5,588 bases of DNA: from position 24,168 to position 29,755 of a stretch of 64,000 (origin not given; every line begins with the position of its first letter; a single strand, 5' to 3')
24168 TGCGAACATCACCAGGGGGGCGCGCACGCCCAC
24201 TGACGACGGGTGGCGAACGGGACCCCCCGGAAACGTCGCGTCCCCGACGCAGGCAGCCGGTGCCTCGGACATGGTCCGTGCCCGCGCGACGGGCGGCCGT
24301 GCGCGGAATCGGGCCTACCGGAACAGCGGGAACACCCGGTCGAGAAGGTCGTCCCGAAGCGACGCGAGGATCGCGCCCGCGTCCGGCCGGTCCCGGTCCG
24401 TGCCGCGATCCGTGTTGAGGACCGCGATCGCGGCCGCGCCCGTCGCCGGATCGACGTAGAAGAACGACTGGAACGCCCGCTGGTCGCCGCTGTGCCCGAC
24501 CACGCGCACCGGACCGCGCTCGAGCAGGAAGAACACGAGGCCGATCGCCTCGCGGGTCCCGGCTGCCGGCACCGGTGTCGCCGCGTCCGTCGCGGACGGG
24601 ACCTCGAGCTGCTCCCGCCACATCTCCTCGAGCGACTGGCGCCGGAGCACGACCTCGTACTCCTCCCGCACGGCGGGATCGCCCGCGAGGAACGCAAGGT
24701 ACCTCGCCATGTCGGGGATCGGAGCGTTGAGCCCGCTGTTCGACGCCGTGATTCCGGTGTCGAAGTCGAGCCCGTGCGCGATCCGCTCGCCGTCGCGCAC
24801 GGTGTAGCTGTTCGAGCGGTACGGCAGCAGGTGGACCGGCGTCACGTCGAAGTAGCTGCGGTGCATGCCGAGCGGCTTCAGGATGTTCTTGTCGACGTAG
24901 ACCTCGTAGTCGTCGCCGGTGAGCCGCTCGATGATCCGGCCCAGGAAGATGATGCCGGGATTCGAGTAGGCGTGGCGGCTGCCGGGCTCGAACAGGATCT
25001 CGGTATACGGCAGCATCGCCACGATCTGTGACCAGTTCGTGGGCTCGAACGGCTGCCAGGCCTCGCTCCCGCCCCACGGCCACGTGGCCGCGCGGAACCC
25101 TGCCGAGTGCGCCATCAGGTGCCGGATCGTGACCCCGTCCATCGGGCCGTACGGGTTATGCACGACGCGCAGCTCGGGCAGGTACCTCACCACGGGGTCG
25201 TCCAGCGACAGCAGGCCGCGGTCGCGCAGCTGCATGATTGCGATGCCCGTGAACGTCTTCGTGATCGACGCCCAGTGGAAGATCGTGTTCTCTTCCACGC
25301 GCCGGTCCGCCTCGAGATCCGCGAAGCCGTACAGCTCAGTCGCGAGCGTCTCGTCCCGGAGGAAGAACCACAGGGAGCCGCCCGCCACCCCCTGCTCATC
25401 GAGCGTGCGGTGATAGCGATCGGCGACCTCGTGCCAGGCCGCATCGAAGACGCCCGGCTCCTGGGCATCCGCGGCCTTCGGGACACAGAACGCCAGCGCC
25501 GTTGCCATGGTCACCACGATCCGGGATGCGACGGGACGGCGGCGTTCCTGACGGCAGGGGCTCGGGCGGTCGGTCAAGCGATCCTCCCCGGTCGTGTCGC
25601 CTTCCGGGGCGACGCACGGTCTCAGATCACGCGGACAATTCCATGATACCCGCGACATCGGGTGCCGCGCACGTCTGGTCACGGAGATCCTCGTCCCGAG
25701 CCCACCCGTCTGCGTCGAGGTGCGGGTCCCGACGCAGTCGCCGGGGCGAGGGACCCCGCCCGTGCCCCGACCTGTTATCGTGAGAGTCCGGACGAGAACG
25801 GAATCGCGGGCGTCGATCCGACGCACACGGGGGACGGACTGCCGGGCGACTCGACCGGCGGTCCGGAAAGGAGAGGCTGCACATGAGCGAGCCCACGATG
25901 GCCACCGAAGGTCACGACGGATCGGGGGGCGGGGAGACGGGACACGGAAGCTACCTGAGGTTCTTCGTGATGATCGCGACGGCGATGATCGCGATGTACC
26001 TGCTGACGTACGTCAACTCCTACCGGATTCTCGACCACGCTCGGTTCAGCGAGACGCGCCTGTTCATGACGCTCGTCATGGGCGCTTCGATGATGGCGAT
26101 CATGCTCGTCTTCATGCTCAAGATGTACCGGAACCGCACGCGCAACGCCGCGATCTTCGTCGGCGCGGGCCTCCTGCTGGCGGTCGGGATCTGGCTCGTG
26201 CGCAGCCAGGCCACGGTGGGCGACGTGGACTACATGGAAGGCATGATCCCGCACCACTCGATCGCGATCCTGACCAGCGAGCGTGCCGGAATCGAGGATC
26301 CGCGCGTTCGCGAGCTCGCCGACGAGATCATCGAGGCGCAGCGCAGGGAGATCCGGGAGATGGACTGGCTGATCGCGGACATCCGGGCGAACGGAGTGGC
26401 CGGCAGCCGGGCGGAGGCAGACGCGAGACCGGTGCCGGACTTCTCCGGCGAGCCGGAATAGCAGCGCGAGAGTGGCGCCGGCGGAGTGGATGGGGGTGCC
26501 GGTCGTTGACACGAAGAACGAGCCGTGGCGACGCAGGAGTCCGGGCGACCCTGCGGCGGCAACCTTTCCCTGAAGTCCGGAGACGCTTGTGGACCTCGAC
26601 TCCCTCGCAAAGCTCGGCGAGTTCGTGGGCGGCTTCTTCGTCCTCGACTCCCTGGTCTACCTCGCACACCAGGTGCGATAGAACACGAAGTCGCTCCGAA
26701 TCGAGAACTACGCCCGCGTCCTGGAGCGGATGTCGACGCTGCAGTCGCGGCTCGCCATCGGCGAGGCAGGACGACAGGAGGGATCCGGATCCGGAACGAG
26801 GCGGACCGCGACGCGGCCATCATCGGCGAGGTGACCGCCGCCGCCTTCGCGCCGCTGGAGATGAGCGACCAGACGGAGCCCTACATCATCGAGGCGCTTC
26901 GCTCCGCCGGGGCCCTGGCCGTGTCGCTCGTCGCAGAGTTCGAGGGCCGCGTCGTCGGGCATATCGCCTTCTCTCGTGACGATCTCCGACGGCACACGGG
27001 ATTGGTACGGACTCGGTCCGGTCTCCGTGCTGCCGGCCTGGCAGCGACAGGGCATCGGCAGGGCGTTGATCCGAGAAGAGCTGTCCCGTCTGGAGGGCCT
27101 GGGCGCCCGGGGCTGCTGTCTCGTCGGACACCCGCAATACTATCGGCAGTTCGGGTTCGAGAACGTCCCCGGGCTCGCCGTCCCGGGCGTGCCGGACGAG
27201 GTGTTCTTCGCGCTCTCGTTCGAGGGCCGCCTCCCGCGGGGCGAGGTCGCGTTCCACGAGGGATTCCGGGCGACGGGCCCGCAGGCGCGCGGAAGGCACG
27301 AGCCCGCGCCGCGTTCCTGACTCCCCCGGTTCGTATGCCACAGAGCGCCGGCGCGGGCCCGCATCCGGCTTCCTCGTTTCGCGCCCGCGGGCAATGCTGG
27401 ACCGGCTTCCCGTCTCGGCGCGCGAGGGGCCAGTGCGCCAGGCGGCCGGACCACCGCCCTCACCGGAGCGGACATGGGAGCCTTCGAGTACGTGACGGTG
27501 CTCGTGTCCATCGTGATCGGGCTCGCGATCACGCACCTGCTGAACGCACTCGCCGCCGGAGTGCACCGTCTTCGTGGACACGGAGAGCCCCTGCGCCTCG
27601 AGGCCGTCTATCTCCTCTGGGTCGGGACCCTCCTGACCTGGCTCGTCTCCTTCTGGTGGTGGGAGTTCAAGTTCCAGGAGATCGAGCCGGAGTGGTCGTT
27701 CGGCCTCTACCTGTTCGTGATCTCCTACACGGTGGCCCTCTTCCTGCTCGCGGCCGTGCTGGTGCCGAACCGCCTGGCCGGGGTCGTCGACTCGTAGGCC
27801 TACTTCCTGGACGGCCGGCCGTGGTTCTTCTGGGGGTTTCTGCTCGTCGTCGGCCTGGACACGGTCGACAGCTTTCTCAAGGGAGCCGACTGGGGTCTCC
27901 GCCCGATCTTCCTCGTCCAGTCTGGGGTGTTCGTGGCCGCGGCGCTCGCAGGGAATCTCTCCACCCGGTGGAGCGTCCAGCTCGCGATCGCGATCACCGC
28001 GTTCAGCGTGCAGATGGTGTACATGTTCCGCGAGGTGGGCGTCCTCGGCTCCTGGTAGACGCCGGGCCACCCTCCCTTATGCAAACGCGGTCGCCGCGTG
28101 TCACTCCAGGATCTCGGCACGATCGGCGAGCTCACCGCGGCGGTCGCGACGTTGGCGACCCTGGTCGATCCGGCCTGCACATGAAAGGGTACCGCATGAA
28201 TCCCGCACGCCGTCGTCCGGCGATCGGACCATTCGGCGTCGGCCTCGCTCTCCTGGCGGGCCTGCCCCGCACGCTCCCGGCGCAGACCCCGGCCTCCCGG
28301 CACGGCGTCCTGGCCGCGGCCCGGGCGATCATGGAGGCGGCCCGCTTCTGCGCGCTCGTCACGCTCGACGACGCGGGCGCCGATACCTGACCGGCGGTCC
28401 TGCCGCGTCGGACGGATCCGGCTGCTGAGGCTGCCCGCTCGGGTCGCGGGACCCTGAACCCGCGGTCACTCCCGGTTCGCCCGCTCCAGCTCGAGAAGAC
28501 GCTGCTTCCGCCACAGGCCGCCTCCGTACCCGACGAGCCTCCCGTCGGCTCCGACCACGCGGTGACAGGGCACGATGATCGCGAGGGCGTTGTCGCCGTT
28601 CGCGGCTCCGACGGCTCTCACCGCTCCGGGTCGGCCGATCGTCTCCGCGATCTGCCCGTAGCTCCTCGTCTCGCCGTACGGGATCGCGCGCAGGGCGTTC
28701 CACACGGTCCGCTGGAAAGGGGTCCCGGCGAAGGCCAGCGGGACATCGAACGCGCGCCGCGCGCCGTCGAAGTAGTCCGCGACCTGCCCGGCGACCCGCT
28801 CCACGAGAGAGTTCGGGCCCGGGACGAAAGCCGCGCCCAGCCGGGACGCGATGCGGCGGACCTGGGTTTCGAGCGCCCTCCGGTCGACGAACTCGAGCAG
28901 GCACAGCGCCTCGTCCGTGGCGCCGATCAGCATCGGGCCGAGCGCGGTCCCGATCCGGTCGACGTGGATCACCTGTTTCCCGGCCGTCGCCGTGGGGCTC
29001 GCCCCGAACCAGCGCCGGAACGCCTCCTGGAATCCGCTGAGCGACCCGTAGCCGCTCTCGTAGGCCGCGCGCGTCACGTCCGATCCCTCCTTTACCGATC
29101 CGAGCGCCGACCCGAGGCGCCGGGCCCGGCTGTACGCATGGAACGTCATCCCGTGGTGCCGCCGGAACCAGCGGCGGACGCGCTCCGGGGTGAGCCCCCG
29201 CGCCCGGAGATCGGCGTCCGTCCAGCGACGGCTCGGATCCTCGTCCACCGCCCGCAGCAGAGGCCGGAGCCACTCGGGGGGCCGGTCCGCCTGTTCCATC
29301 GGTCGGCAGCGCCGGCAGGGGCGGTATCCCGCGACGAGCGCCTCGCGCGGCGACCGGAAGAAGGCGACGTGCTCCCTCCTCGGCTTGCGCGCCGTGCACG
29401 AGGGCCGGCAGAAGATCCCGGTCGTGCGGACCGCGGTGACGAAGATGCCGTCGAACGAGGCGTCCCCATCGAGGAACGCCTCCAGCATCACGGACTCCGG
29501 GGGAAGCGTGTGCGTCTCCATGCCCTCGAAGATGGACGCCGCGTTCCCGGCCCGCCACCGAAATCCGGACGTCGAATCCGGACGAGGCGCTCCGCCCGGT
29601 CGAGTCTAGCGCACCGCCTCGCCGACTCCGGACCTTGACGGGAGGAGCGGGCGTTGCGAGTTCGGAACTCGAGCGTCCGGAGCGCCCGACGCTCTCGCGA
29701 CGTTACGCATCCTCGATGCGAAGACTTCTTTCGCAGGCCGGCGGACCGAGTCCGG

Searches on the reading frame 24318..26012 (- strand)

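Call 25: search_protein_families(library=pfam, proteins=[window:24318-26012:-], max_evalue=0.00001)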
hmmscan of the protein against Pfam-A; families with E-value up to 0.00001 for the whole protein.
window:24318-26012:- (565 aa): 1 family
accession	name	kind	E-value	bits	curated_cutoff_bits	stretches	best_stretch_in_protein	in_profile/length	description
PF00144.29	Beta-lactamase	-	2.5e-61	208.1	27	1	202-549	7-325/329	Beta-lactamase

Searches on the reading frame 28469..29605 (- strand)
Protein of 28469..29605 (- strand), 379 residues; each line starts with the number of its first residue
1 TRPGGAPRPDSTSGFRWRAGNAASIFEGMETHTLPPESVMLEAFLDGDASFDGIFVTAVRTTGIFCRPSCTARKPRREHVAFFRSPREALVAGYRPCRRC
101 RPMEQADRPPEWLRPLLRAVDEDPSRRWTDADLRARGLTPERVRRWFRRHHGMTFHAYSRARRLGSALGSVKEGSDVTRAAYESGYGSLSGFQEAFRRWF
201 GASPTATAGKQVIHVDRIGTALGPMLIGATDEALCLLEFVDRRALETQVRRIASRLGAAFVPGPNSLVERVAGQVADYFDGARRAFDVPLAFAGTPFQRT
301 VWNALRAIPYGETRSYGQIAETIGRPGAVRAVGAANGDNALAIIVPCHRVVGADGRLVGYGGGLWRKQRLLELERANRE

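Call 25: search_protein_families(library=pfam, proteins=[window:28469-29605:-], max_evalue=0.00001)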
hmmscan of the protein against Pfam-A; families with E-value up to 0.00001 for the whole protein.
window:28469-29605:- (379 aa): 3 families
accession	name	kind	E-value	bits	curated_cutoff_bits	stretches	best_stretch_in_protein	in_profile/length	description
PF01035.26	DNA_binding_1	-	7.1e-36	122.4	27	1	296-375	1-80/81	6-O-methylguanine DNA methyltransferase, DNA binding domain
PF02805.21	Ada_Zn_binding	-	4.1e-28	97.6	23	1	41-102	3-64/65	Metal binding domain of Ada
PF12833.13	HTH_18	-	1.1e-17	64.6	33.6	1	137-207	6-77/80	Helix-turn-helix domain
